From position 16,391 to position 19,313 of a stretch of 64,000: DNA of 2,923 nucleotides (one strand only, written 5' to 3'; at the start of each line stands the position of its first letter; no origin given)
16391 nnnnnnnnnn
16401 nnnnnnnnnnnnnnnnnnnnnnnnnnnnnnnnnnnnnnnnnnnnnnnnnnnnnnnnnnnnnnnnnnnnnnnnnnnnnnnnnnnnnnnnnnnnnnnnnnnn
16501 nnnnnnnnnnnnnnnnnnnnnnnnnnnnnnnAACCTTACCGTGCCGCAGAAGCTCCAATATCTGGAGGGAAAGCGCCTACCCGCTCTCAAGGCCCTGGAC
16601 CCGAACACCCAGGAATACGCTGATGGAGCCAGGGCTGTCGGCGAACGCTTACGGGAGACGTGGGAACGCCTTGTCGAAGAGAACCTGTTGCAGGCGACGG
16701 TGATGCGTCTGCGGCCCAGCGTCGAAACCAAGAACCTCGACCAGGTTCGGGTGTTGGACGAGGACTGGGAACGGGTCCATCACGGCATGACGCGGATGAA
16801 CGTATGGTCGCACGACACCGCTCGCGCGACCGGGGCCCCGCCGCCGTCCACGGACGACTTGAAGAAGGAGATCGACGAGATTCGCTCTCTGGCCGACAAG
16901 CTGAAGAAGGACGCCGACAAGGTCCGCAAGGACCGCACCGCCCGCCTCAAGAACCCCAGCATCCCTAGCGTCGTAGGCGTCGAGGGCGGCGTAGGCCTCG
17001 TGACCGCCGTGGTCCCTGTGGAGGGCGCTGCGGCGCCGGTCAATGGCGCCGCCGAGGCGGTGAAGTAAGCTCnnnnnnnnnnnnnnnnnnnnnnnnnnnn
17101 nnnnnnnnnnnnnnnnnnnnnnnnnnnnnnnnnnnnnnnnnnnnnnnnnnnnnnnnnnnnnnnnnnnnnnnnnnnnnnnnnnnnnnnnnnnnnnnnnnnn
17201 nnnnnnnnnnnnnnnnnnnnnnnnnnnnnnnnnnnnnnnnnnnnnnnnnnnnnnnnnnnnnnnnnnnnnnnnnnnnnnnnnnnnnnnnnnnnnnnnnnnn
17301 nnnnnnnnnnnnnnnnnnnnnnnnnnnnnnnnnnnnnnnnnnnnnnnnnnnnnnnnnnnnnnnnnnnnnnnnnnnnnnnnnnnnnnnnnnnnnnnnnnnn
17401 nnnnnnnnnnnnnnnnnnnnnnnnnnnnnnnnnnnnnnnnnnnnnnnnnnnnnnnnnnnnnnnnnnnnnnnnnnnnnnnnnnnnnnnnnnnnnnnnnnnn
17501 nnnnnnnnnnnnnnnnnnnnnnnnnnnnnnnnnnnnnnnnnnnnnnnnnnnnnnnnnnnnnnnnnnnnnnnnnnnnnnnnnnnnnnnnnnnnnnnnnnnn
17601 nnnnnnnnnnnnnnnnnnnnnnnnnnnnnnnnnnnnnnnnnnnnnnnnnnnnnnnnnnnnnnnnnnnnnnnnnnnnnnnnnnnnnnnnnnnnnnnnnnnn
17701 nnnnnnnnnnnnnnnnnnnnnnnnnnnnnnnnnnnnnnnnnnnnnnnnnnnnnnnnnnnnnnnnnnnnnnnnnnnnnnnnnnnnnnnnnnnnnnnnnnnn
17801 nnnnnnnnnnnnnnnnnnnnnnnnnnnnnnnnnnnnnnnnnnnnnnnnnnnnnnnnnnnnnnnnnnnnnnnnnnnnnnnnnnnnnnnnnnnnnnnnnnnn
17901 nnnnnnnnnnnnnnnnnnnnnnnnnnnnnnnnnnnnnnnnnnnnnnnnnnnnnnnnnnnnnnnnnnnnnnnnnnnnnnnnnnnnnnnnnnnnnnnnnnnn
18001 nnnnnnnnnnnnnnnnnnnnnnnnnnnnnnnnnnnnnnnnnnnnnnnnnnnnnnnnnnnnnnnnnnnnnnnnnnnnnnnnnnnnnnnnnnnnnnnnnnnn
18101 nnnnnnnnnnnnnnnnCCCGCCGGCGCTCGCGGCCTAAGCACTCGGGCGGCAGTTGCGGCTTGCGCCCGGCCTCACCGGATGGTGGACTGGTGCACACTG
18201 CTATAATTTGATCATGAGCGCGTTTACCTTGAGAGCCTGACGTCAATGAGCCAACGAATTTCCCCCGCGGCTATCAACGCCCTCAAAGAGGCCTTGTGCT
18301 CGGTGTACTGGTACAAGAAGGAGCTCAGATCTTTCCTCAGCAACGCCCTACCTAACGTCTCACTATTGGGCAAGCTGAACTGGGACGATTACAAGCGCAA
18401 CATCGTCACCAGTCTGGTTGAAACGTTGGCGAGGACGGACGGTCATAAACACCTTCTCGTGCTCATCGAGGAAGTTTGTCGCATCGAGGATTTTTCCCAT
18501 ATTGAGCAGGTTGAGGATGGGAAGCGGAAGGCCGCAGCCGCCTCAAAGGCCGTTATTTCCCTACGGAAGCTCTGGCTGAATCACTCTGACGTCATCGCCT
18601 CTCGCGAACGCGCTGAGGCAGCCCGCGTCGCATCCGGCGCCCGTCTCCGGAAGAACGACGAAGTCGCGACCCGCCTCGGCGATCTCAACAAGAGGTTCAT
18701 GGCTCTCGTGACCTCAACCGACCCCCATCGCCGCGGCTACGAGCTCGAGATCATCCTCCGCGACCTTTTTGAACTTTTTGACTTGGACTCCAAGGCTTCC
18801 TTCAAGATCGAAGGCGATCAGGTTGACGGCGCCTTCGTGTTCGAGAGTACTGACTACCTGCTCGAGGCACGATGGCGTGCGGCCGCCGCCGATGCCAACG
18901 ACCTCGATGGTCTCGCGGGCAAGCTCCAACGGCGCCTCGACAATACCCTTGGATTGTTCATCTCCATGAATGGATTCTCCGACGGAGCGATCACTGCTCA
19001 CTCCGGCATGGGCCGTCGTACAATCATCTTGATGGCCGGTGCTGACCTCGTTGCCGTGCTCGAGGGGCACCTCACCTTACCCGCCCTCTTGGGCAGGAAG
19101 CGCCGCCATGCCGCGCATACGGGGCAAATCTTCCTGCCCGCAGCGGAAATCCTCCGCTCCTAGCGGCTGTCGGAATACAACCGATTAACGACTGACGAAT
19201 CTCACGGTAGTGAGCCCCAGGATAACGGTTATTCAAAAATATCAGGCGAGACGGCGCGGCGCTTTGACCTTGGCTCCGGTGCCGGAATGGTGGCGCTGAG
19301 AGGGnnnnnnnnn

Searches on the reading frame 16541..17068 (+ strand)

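Call 80: search_protein_families(library=padloc, proteins=[window:16541-17068:+], max_evalue=0.001)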
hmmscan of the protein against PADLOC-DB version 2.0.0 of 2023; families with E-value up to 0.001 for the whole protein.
window:16541-17068:+ (175 aa): 2 families
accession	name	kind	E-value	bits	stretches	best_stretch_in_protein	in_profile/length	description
PDLC04891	PDC-S06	-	1e-22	78.4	1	12-123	739-855/858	-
PDLC04893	PDC-S06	-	2.1e-13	47.6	1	4-123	735-858/862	-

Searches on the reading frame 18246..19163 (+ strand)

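Call 9: search_protein_families(library=pfam, proteins=[window:18246-19163:+], max_evalue=0.01)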
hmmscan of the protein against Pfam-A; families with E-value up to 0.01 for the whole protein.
window:18246-19163:+ (305 aa): 2 families
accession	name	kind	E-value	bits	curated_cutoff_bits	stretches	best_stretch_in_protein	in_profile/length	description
PF19961.5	EAD8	-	0.0017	19.4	27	1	12-81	6-79/96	Effector-associated domain 8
PF19955.5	EAD1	-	0.0064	17.4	24.2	0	4-71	2-69/90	Effector-associated domain 1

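Call 80: search_protein_families(library=padloc, proteins=[window:18246-19163:+], max_evalue=0.001)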
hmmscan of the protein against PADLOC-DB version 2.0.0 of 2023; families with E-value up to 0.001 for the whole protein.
window:18246-19163:+ (305 aa): 0 families
